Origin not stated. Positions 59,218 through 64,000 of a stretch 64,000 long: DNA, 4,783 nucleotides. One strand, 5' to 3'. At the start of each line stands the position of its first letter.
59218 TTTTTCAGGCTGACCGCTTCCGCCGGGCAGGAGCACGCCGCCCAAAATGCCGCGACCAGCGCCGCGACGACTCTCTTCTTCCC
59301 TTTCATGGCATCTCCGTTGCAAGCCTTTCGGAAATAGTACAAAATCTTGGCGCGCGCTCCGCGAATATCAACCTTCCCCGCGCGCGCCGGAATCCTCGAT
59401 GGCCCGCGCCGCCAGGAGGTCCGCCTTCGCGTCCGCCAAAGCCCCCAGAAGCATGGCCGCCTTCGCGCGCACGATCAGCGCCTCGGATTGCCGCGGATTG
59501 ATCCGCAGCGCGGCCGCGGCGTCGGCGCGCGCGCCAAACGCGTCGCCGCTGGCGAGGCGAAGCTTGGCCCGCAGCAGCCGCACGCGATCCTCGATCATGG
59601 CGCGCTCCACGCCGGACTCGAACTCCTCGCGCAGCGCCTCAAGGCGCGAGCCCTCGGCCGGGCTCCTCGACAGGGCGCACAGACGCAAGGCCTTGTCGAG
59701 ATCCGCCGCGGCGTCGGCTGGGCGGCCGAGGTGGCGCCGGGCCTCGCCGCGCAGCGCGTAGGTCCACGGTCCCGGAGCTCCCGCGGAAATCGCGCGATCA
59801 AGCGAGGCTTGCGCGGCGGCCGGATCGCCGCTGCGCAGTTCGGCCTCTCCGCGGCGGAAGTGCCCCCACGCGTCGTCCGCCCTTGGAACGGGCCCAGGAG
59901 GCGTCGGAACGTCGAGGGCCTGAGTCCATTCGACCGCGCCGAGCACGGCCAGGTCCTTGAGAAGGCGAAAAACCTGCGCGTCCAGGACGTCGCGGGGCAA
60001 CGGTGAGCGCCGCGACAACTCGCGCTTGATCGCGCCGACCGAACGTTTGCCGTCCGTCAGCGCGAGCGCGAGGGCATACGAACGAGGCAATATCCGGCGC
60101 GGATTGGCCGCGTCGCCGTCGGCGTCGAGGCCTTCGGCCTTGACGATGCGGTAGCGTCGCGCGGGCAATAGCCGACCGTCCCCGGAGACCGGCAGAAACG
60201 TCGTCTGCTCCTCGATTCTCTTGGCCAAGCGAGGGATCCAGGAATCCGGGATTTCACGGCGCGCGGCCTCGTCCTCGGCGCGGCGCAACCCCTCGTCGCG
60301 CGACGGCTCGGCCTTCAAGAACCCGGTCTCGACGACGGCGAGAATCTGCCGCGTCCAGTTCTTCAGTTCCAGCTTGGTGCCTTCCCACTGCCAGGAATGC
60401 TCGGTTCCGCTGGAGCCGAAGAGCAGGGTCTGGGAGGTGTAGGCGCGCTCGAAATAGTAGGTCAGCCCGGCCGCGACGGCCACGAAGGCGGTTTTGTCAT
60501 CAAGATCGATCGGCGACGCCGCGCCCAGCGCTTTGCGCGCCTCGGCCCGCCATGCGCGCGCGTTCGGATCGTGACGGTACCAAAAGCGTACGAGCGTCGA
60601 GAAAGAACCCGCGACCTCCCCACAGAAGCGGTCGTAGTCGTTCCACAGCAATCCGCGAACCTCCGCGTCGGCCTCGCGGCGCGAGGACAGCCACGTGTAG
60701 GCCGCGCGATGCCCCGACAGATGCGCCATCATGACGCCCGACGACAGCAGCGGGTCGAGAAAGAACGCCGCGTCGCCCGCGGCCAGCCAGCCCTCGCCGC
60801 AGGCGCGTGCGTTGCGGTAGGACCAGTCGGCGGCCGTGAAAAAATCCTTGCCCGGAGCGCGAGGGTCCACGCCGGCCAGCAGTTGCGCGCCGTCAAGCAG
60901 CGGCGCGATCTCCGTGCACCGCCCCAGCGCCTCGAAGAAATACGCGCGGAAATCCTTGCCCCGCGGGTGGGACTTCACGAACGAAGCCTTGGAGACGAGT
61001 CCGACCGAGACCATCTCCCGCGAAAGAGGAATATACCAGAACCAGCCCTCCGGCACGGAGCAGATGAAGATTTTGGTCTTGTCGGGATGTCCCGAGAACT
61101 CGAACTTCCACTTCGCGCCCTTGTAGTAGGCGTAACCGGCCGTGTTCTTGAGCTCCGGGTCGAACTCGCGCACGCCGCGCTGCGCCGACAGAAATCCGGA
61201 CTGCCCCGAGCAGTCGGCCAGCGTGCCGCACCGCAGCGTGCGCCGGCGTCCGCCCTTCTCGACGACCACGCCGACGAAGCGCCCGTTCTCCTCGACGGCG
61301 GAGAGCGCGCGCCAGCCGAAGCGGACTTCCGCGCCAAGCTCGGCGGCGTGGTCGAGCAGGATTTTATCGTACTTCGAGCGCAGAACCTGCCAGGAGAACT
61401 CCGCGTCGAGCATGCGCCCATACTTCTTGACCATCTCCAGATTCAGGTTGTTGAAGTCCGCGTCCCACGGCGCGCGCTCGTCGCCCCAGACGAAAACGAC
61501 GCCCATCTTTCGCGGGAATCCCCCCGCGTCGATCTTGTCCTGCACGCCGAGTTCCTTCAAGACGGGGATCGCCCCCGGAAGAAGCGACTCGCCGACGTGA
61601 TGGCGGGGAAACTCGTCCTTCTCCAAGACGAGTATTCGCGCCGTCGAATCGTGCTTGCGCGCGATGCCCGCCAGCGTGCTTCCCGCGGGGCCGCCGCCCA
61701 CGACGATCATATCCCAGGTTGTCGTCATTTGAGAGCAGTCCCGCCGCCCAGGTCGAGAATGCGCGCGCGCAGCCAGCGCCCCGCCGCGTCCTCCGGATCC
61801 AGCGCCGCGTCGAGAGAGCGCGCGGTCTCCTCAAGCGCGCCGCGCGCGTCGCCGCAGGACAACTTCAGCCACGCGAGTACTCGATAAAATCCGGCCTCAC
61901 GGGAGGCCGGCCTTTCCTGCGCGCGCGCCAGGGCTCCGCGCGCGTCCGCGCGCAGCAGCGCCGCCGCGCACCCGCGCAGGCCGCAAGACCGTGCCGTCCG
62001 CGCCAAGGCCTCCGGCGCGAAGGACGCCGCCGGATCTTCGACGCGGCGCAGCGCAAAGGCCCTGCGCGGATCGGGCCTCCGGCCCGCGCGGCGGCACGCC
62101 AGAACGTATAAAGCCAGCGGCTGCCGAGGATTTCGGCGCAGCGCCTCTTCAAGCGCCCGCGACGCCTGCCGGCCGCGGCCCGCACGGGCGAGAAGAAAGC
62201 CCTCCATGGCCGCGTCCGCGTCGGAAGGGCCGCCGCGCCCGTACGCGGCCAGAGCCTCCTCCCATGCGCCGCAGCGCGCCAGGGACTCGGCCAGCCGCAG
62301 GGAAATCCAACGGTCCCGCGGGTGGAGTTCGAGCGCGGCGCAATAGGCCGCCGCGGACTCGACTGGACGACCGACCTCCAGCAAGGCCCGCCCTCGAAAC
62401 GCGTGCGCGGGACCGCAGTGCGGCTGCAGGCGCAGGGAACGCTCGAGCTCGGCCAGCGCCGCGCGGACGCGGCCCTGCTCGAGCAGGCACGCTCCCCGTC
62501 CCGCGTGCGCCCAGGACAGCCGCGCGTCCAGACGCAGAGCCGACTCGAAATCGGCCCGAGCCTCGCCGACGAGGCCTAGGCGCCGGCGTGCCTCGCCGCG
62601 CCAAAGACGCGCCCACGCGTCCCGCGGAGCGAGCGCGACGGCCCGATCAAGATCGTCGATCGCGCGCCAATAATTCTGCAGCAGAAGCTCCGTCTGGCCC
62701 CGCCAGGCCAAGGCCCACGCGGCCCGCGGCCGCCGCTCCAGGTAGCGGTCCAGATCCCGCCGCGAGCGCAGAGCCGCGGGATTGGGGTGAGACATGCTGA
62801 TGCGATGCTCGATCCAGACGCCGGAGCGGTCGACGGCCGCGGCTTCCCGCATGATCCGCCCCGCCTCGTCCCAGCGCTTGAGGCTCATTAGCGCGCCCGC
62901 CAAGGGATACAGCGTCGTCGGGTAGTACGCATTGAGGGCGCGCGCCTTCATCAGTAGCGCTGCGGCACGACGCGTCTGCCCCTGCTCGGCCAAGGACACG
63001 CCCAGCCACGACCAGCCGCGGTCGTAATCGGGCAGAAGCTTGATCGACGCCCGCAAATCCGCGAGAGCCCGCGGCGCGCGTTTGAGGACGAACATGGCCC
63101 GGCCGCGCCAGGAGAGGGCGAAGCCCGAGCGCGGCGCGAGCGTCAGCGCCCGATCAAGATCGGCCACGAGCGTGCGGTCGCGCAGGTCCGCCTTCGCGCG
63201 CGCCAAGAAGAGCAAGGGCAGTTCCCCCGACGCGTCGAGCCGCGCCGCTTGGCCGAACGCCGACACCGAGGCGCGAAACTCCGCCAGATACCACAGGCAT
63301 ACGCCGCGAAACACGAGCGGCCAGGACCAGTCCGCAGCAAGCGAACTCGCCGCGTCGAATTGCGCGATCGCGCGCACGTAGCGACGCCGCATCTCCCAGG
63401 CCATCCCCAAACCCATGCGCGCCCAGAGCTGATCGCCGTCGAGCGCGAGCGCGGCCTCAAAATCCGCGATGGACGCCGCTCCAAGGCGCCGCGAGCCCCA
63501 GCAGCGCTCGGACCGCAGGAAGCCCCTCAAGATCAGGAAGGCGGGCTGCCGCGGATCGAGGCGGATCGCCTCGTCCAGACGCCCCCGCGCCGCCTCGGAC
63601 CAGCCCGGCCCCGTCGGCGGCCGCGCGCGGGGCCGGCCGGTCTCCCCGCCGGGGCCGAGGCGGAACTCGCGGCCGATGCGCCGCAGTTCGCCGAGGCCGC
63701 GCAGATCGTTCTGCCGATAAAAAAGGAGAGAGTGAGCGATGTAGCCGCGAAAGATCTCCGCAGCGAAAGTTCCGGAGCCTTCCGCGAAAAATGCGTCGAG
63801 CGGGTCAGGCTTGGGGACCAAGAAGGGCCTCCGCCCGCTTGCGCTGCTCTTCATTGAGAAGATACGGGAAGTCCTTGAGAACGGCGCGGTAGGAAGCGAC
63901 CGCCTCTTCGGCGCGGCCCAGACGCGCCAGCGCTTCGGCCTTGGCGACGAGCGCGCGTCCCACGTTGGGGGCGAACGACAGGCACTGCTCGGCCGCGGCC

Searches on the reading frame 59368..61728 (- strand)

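Call 3: search_protein_families(library=pfam, proteins=[window:59368-61728:-], max_evalue=0.01)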
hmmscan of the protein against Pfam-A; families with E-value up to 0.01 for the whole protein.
window:59368-61728:- (786 aa): 8 families
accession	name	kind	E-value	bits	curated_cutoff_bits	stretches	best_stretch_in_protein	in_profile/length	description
PF04820.20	Trp_halogenase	-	8e-25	88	21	2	7-94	2-94/458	Tryptophan halogenase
PF01494.25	FAD_binding_3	-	6.4e-13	49.1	22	1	6-239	3-222/349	FAD binding domain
PF07719.23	TPR_2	-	2.3e-07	30.9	27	0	657-684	4-31/34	Tetratricopeptide repeat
PF00515.34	TPR_1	-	5.8e-05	23.2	27.8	0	655-683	2-30/34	Tetratricopeptide repeat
PF12831.13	FAD_oxidored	-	0.00022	21.1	27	1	6-177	1-147/416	FAD dependent oxidoreductase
PF13432.12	TPR_16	-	0.00033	21.5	32.7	1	625-684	2-61/65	Tetratricopeptide repeat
PF00890.30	FAD_binding_2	-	0.0028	17.3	20.4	0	6-40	1-33/414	FAD binding domain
PF13450.12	NAD_binding_8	-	0.0038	17.9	21.9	1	9-40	1-30/68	NAD(P)-binding Rossmann-like domain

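Call 4: search_protein_families(library=ncbifam, proteins=[window:59368-61728:-], max_evalue=0.1)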
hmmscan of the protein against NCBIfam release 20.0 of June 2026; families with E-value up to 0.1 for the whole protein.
window:59368-61728:- (786 aa): 33 families (the best 25 are shown)
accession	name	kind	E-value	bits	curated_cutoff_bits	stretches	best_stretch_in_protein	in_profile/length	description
NF033113.0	halo_ClmS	equivalog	1.9e-50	171.9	900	1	7-357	5-334/570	chloramphenicol-biosynthetic FADH2-dependent halogenase CmlS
NF049967.1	QhpG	equivalog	1.7e-28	99.7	240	1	7-351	1-291/423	flavin-dependent monooxygenase QhpG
TIGR02032.1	GG-red-SF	subfamily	7.1e-26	91.6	158.8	1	5-343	1-294/297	geranylgeranyl reductase family protein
NF038171.1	maturase_LodB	equivalog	1.2e-20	74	400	1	6-354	1-319/361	lysine-epsilon-oxidase maturase LodB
NF038174.1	maturase_GoxB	equivalog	5.6e-20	71.7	400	1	6-351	2-315/358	glycine oxidase maturase GoxB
NF041080.1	DGGGPL_reductase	equivalog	1.9e-13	50.1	580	1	113-363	90-327/447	digeranylgeranylglycerophospholipid reductase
NF041160.1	DGGPL_Thplmales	equivalog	5.4e-10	38.7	780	1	110-258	93-238/396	digeranylgeranylglycerophospholipid reductase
NF033145.1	rif_monoox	equivalog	3.1e-08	32.9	800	1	6-177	2-153/472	rifampin monooxygenase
NF045655.1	MkRedMenJ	equivalog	1.9e-07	30.4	700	1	1-156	1-141/406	menaquinone reductase MenJ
NF005313.0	PRK06847.1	subfamily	4.8e-07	29.1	372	1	4-163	4-151/375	hypothetical protein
NF041385.1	Dggglyphlred_Halo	equivalog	1.3e-06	27.2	700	1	1-345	1-312/405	digeranylgeranylglycerophospholipid reductase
NF004832.0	PRK06184.1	subfamily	5.3e-06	25.5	476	1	3-186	5-179/506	hypothetical protein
NF007542.0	PRK10157.1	subfamily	8.8e-06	24.7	610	1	5-156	6-146/428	FAD-dependent oxidoreductase FixC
NF004834.1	PRK06185.1-3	subfamily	9.9e-06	24.6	500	1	4-186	7-178/420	FAD-dependent oxidoreductase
NF000343.1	rif_mono_Iri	exception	8e-05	21.8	950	1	6-175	3-152/479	rifampin monooxygenase Iri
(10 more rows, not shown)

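Call 34: search_protein_families(library=padloc, proteins=[window:59368-61728:-], max_evalue=0.01)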
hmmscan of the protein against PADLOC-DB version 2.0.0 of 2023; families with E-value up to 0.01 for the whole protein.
window:59368-61728:- (786 aa): 0 families

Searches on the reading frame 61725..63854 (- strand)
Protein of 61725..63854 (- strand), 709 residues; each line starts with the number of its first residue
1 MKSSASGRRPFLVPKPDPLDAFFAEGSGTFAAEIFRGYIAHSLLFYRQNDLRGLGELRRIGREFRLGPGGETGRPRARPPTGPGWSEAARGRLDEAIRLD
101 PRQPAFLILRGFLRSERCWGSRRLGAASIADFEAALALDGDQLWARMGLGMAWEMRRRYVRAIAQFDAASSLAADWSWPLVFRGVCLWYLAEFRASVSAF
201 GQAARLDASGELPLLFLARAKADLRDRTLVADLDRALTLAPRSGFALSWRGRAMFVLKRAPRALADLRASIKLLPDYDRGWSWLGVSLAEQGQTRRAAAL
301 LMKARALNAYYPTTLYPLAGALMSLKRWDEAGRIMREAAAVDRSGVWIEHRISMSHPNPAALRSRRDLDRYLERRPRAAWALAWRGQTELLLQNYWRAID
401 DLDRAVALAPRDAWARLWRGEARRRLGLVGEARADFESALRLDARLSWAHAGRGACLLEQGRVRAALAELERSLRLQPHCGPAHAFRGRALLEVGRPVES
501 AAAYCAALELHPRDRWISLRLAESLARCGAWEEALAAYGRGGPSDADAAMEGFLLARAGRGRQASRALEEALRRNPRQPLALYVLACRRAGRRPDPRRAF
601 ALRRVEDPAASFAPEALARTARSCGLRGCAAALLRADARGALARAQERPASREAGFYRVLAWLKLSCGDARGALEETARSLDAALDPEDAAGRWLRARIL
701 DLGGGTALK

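Call 3: search_protein_families(library=pfam, proteins=[window:61725-63854:-], max_evalue=0.01)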
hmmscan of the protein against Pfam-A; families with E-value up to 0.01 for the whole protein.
window:61725-63854:- (709 aa): 11 families
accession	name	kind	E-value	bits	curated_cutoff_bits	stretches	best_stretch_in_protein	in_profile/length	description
PF07719.23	TPR_2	-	4.3e-25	86.1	27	1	449-479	3-33/34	Tetratricopeptide repeat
PF14559.12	TPR_19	-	8e-20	71.4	25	3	288-342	1-55/68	Tetratricopeptide repeat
PF00515.34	TPR_1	-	2.6e-19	68.6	27.8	1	379-412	1-34/34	Tetratricopeptide repeat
PF13414.12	TPR_11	-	2.9e-18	65.7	26.8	0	390-427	5-42/42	TPR repeat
PF13431.12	TPR_17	-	7.5e-18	63.7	24.4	0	269-297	4-32/34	Tetratricopeptide repeat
PF13432.12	TPR_16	-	1.2e-15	58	32.7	4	457-512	7-62/65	Tetratricopeptide repeat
PF13181.12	TPR_8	-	1.6e-09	37.6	25.7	0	417-444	5-32/34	Tetratricopeptide repeat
PF13428.12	TPR_14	-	2.2e-07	31.3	23.5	1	484-523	4-43/44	Tetratricopeptide repeat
PF12895.13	ANAPC3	-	1.8e-06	28.5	27.2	0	283-335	28-79/82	Anaphase-promoting complex, cyclosome, subunit 3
PF23914.1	TPR_CcmH_CycH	-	0.0027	18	42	0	267-326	39-98/158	Cytochrome c-type biogenesis protein H TPR domain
PF13424.12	TPR_12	-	0.0039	17.8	30.1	1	414-477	4-75/77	Tetratricopeptide repeat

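Call 13: find_encoding_contigs(protein=window:61725-63854:-, flank=10000, max_places=2)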
Protein window:61725-63854:- (709 aa): no gene with exactly this product is on record in the collection.

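Call 47: find_encoding_contigs(protein=window:61725-63821:-, flank=10000, max_places=1)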
Protein window:61725-63821:- (698 aa): 1 contig read that carries it; 1 place shown.
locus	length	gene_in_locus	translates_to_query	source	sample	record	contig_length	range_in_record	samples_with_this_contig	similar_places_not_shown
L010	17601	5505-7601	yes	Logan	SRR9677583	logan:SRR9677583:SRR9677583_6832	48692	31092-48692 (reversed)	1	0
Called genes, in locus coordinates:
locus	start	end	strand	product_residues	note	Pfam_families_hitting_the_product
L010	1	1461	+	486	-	?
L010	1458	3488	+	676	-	PF07719:TPR_2 (faint), PF13371:TPR_9 (faint), PF13432:TPR_16 (faint), PF00515:TPR_1 (faint), PF13181:TPR_8 (faint), PF13414:TPR_11 (faint), PF13431:TPR_17 (faint), PF14559:TPR_19 (weak), +1 more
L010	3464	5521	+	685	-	PF13428:TPR_14 (faint), PF13371:TPR_9 (faint), PF00515:TPR_1 (faint), PF07719:TPR_2 (faint), PF13174:TPR_6 (faint), PF13181:TPR_8 (faint), PF13414:TPR_11 (faint), PF13432:TPR_16 (weak), +4 more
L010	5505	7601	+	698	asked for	PF00515:TPR_1 (faint), PF07719:TPR_2 (faint), PF13181:TPR_8 (faint), PF13414:TPR_11 (faint), PF13428:TPR_14 (faint), PF13431:TPR_17 (faint), PF14559:TPR_19 (faint), PF13432:TPR_16 (weak), +1 more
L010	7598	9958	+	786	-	PF01494:FAD_binding_3, PF04820:Trp_halogenase, PF07719:TPR_2 (faint)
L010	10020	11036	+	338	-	-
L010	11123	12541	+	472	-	-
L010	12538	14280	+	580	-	PF07719:TPR_2 (faint), PF13181:TPR_8 (faint), PF13424:TPR_12 (faint), PF14559:TPR_19 (faint), PF00515:TPR_1 (faint), PF13428:TPR_14 (faint), PF13414:TPR_11 (faint), PF13431:TPR_17 (faint), +1 more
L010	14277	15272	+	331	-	PF04055:Radical_SAM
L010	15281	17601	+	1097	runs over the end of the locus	PF00515:TPR_1 (faint), PF07719:TPR_2 (faint), PF13181:TPR_8 (faint), PF13371:TPR_9 (faint), PF13414:TPR_11 (faint), PF13424:TPR_12 (faint), PF13428:TPR_14 (faint), PF13432:TPR_16 (weak), +2 more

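Call 49: search_protein_families(library=pfam, proteins=[L010:1-1461:+], max_evalue=1)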
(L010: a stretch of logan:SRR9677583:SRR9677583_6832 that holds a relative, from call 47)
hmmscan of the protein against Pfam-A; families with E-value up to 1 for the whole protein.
L010:1-1461:+ (486 aa): 23 families
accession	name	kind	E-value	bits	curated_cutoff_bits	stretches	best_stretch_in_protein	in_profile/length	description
PF07719.23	TPR_2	-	2.7e-24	83.7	27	5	267-300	1-34/34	Tetratricopeptide repeat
PF13431.12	TPR_17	-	3.5e-23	80.3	24.4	2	290-321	2-33/34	Tetratricopeptide repeat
PF13181.12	TPR_8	-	1.8e-18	65.5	25.7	2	438-468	2-32/34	Tetratricopeptide repeat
PF13432.12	TPR_16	-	2.8e-18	66.5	32.7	7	410-468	4-62/65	Tetratricopeptide repeat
PF00515.34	TPR_1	-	4.6e-18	64.6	27.8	3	267-298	1-32/34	Tetratricopeptide repeat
PF13414.12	TPR_11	-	6.4e-18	64.6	26.8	1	448-465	5-22/42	TPR repeat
PF13428.12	TPR_14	-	1.3e-16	59.8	23.5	6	305-343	5-43/44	Tetratricopeptide repeat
PF13371.12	TPR_9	-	2.8e-16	59.7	35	5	413-483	5-72/73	Tetratricopeptide repeat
PF14559.12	TPR_19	-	1.1e-15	58.2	25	4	278-337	2-61/68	Tetratricopeptide repeat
PF23914.1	TPR_CcmH_CycH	-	1.2e-10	41.9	42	3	362-465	43-149/158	Cytochrome c-type biogenesis protein H TPR domain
PF12895.13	ANAPC3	-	6.3e-09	36.4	27.2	2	386-458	6-77/82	Anaphase-promoting complex, cyclosome, subunit 3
PF13424.12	TPR_12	-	9e-06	26.2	30.1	3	410-465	10-73/77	Tetratricopeptide repeat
PF01239.28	PPTA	-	1.2e-05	25.1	29.5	1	354-373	4-23/32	Protein prenyltransferase alpha subunit repeat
PF13174.12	TPR_6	-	8.4e-05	23.4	26.3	1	439-468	2-31/33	Tetratricopeptide repeat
PF13429.12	TPR_15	-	0.00013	21.9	26.2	1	267-366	146-245/280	Tetratricopeptide repeat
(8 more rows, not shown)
